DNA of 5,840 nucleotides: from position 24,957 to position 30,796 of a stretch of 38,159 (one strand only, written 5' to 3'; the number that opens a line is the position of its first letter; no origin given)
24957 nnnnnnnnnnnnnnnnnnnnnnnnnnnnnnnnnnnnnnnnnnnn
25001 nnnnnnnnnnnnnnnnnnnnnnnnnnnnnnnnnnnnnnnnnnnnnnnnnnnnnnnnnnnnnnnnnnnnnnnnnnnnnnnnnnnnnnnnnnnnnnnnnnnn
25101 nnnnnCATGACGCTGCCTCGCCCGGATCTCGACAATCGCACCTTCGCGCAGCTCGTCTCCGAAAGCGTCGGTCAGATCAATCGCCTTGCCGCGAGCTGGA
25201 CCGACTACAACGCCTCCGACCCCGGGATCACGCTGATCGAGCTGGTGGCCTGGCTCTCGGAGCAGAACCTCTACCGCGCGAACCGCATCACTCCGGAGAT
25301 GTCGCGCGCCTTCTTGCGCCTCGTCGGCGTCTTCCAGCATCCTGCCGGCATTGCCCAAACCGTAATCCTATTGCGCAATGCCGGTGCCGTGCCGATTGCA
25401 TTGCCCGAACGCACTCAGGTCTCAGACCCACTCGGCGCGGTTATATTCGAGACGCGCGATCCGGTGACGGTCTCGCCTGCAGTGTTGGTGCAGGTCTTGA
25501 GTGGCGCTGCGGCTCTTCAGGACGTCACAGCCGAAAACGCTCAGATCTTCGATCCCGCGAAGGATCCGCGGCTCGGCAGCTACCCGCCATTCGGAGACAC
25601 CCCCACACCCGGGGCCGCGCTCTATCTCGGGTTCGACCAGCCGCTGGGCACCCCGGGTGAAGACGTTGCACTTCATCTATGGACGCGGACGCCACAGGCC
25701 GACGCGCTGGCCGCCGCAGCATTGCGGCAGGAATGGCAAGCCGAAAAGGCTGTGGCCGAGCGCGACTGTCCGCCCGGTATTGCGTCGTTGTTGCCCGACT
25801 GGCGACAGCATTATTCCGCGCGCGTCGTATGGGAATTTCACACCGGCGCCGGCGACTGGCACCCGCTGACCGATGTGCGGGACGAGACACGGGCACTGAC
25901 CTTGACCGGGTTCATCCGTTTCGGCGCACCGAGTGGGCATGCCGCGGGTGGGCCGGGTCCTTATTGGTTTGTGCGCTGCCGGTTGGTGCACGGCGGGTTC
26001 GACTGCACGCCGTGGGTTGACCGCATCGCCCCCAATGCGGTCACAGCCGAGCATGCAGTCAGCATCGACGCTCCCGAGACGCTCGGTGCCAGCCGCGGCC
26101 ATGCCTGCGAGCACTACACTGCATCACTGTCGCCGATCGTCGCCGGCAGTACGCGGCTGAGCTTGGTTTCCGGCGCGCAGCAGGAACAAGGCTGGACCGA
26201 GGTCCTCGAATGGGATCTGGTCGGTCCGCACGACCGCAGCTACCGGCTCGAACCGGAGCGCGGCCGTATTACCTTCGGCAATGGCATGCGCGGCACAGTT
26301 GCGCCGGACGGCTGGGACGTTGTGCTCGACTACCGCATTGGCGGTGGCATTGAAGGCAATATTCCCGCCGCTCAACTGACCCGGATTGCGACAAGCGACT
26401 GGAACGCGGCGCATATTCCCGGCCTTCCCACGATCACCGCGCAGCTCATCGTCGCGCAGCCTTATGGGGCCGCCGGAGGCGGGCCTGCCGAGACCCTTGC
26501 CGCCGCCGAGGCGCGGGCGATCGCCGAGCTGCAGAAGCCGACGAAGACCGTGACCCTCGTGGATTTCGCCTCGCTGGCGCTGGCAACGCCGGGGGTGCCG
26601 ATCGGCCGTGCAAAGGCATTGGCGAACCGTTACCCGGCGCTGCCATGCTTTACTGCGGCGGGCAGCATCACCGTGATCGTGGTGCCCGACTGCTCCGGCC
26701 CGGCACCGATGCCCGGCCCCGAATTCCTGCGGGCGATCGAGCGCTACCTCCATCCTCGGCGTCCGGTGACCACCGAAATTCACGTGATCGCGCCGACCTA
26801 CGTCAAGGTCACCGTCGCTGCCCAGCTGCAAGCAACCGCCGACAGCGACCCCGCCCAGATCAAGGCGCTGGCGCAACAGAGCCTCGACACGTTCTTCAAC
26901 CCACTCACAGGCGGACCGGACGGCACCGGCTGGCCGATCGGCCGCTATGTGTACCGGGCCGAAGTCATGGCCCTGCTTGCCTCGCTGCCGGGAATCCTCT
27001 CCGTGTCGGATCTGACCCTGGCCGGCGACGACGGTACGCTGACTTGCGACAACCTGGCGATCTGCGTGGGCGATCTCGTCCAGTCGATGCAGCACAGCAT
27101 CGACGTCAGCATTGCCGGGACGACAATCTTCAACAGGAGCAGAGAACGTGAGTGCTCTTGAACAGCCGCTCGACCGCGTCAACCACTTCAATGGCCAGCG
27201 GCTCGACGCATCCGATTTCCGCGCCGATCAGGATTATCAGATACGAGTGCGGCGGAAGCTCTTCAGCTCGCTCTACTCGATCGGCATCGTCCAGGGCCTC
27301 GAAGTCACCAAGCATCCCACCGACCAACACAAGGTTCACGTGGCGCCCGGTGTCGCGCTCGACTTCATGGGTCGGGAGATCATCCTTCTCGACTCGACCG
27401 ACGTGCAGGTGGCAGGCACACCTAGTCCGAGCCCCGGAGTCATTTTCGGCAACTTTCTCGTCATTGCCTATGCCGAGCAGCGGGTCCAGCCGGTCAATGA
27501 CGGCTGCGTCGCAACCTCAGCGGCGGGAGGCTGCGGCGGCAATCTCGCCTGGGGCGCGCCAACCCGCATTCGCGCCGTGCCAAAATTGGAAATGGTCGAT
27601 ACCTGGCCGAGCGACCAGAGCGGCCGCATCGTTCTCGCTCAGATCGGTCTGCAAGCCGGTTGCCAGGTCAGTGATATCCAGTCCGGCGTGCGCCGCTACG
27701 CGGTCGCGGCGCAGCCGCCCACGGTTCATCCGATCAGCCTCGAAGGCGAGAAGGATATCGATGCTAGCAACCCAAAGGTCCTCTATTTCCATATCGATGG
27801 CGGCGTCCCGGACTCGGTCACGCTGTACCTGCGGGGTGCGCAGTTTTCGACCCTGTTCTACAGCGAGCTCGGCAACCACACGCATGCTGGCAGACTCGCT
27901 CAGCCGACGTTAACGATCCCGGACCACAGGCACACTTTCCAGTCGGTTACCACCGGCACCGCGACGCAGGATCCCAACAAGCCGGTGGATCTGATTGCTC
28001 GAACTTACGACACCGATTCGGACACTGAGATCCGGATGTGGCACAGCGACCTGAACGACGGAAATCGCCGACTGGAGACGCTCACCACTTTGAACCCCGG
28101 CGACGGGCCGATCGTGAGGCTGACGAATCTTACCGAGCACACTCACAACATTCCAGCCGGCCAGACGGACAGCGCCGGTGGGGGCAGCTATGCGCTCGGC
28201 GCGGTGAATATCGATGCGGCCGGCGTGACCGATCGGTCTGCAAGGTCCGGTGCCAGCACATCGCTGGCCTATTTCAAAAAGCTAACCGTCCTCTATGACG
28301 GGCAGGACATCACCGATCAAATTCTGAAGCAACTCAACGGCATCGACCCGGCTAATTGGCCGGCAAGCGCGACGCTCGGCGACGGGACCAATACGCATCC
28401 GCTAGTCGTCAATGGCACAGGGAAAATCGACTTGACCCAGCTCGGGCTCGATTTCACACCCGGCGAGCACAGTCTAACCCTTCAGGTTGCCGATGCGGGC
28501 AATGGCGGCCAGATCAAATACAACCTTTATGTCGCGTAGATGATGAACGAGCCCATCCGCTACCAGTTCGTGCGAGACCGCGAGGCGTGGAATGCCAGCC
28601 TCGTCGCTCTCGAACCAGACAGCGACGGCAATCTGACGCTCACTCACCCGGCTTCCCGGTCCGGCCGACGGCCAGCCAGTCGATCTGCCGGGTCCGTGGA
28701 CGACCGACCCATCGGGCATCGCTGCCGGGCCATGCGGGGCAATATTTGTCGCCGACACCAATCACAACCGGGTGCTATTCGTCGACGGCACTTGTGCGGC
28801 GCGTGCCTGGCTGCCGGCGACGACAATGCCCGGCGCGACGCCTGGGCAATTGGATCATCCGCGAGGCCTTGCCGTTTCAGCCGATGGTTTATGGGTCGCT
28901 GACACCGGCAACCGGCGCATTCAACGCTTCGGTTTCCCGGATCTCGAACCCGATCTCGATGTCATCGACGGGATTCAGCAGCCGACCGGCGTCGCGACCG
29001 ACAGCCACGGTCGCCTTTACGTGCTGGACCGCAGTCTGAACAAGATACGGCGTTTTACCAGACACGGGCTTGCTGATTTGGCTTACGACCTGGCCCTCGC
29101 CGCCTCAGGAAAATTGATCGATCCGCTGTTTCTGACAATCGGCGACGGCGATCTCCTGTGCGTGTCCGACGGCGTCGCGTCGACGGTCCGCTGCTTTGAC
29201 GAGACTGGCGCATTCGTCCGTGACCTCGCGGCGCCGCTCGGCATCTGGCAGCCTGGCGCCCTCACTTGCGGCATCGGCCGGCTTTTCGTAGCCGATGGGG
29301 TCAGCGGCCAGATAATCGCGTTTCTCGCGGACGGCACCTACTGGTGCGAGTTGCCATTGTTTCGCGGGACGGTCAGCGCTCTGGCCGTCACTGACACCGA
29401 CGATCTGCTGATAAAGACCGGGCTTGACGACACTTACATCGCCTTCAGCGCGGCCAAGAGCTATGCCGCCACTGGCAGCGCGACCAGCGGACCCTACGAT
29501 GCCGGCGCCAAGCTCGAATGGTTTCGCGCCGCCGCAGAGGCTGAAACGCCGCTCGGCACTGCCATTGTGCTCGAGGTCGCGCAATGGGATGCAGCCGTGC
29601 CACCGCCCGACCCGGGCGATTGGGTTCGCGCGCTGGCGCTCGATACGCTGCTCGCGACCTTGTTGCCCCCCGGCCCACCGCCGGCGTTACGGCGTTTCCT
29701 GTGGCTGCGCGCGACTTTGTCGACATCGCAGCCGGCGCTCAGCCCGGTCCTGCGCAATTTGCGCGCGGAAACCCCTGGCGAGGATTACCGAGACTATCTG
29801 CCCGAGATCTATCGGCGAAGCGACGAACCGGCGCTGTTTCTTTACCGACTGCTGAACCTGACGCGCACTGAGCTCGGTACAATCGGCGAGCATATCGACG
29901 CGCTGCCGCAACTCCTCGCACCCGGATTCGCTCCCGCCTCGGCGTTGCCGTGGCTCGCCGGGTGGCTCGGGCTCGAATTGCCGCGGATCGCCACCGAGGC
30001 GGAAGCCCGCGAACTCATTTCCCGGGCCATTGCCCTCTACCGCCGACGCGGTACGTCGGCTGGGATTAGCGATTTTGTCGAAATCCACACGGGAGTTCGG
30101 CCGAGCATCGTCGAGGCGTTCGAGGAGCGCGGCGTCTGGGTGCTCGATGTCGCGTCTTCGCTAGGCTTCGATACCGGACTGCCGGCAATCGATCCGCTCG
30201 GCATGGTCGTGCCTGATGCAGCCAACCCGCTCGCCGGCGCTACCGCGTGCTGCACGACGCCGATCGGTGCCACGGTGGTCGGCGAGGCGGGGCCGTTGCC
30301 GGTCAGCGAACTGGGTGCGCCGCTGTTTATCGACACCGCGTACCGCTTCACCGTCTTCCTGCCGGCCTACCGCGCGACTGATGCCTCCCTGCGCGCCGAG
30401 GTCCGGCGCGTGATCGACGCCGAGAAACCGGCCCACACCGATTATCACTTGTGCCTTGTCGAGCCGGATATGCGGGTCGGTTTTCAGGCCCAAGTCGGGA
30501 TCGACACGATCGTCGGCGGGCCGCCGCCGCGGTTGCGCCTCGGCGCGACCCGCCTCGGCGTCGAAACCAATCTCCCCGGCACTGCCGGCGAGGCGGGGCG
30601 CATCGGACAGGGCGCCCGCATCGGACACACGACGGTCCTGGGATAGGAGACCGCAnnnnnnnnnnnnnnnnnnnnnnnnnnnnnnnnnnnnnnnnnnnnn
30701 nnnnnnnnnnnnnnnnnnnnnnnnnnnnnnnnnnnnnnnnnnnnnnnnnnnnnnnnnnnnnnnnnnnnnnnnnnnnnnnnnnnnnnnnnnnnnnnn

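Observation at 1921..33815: Apparently complete extracellular contractile injection system (eCIS) in one plus-strand array of about 32 kb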

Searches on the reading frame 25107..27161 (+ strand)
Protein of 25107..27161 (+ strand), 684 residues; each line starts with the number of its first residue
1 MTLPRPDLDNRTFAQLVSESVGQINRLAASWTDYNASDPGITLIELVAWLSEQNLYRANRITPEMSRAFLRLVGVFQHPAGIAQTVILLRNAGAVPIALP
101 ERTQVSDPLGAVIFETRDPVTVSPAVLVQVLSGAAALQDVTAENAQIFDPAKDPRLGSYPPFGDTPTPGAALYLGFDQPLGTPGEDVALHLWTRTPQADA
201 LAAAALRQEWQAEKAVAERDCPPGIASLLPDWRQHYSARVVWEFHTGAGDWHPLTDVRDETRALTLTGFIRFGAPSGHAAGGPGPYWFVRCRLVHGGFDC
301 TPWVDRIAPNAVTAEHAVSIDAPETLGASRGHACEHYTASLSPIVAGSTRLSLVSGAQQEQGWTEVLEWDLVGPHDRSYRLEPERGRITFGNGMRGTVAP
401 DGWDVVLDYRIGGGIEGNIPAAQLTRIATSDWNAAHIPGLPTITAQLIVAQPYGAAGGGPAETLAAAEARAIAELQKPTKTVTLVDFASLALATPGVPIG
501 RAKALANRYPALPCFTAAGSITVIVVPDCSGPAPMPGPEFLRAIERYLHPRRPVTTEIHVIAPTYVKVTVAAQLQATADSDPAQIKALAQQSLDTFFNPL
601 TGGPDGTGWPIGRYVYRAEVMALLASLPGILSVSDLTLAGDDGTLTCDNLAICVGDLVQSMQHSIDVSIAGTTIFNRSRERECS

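Call 4: search_protein_families(library=pfam, proteins=[window:25107-27161:+], max_evalue=0.01)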
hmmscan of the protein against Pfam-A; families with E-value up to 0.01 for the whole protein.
window:25107-27161:+ (684 aa): 1 family
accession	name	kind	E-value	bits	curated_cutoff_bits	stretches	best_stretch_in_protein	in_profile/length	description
PF04865.19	Baseplate_J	-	3.7e-12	46.5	21.1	1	449-599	100-239/255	Baseplate J-like protein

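Call 34: search_solved_structures(query=window:25107-27161:+, max_evalue=0.01)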
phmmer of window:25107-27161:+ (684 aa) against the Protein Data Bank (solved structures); distinct sequences matched with E-value up to 0.01: 1.
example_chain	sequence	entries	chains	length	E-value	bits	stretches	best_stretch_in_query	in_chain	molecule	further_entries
9gtp_1K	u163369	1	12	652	9e-45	156.4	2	240-639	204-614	Baseplate protein J-like domain-containing protein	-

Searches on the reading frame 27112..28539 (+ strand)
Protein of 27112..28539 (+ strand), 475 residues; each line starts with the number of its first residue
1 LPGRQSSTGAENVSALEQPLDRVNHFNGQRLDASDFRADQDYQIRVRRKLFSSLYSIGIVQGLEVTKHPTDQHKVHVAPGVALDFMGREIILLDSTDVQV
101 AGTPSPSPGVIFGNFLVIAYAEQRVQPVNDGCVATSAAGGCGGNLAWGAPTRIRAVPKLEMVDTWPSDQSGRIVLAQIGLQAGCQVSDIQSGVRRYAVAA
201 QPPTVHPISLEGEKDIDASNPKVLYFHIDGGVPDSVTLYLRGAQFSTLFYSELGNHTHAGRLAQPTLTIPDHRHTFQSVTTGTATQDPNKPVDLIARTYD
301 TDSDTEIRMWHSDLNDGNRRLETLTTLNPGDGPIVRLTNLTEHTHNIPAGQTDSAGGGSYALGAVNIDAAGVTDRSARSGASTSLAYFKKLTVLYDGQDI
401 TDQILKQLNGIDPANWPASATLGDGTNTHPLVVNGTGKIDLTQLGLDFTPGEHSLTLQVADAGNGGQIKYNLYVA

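Call 4: search_protein_families(library=pfam, proteins=[window:27112-28539:+], max_evalue=0.01)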
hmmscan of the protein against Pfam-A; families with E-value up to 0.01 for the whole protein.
window:27112-28539:+ (475 aa): 0 families

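Call 19: search_protein_families(library=pfam, proteins=[window:27148-28539:+], max_evalue=10)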
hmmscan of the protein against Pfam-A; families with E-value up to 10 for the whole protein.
window:27148-28539:+ (463 aa): 0 families

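Call 35: search_protein_families(library=ncbifam, proteins=[window:27148-28539:+], max_evalue=0.1)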
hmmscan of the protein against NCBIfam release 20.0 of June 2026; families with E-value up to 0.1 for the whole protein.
window:27148-28539:+ (463 aa): 2 families
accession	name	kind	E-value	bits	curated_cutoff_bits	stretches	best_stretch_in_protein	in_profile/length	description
NF053767.1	CIS13_fam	equivalog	1.4e-09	37.7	370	1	11-116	7-108/392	CIS13 family contractile injection system protein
NF047869.1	myo_kin_aldol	exception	0.079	11.3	600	0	100-183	12-91/586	bifunctional 5-dehydro-2-deoxygluconokinase/5-dehydro-2-deoxyphosphogluconate aldolase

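Call 36: search_protein_families(library=phrogs, proteins=[window:27148-28539:+], max_evalue=0.01)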
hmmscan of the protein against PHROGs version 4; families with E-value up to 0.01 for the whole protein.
window:27148-28539:+ (463 aa): 0 families

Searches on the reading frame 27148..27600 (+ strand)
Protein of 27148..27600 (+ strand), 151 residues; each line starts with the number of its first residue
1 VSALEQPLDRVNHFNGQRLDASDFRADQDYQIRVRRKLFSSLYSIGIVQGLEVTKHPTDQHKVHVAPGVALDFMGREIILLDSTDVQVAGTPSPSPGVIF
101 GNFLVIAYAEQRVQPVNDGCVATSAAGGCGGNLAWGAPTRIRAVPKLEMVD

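Call 65: search_solved_structures(query=A3, max_evalue=1, show_alignments=1)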
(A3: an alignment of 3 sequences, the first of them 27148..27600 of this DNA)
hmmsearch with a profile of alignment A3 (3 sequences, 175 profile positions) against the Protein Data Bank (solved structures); distinct sequences matched with E-value up to 1: 3.
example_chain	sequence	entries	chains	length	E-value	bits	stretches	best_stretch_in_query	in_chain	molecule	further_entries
7b5h_AA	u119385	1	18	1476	0.0082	19.1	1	15-90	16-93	All3314 protein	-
8hpt_A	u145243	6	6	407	0.26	14.2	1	97-154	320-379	C5a anaphylatoxin chemotactic receptor 1 | Muscarinic acetylcholine receptor M4,C5a anaphylatoxin chemotactic receptor 1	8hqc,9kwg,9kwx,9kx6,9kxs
2jku_A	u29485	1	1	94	0.34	13.8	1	62-99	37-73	PROPIONYL-COA CARBOXYLASE ALPHA CHAIN, MITOCHONDRIAL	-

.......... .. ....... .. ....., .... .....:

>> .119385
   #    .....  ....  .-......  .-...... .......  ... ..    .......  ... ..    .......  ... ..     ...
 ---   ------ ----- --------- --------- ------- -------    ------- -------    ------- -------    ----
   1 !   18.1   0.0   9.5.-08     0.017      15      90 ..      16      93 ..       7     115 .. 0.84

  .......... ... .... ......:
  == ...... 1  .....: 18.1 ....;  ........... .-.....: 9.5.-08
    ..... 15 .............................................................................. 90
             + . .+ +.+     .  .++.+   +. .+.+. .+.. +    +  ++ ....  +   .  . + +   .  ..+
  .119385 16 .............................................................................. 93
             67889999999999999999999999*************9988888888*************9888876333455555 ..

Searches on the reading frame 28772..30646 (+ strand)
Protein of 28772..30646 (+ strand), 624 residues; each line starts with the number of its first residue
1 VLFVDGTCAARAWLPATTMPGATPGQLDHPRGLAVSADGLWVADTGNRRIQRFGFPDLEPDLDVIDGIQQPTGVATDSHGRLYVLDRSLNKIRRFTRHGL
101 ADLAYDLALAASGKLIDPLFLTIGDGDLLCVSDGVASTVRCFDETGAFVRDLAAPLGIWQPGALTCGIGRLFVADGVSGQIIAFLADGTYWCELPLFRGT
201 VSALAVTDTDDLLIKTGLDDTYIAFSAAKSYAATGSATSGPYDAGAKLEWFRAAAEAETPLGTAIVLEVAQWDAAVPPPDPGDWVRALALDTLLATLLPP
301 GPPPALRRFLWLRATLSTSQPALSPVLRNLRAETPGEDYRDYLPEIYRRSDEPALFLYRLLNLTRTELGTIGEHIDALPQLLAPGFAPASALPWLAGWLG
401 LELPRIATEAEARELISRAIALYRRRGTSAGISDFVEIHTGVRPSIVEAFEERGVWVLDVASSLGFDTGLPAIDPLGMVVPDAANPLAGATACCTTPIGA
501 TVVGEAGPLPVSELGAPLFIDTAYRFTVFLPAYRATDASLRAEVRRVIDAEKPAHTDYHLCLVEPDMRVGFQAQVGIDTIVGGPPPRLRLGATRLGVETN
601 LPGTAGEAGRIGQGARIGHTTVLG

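Call 4: search_protein_families(library=pfam, proteins=[window:28772-30646:+], max_evalue=0.01)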
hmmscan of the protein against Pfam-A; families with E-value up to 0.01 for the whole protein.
window:28772-30646:+ (624 aa): 2 families
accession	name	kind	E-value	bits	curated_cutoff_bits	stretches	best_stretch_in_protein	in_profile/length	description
PF01436.27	NHL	-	1.9e-13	50.2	20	1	27-53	1-28/28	NHL repeat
PF09684.15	Tail_P2_I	-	5.3e-11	43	20.6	1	377-456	25-97/139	Phage tail protein (Tail_P2_I)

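Call 36: search_protein_families(library=phrogs, proteins=[window:28772-30646:+], max_evalue=0.01)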
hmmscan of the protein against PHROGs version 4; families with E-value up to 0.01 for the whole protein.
window:28772-30646:+ (624 aa): 2 families
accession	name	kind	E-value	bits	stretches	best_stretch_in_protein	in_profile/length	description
phrog_48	-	tail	4.4e-09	36.9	1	373-521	38-120/478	tail protein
phrog_5726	-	tail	0.0026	18.6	1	386-452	44-113/249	tail protein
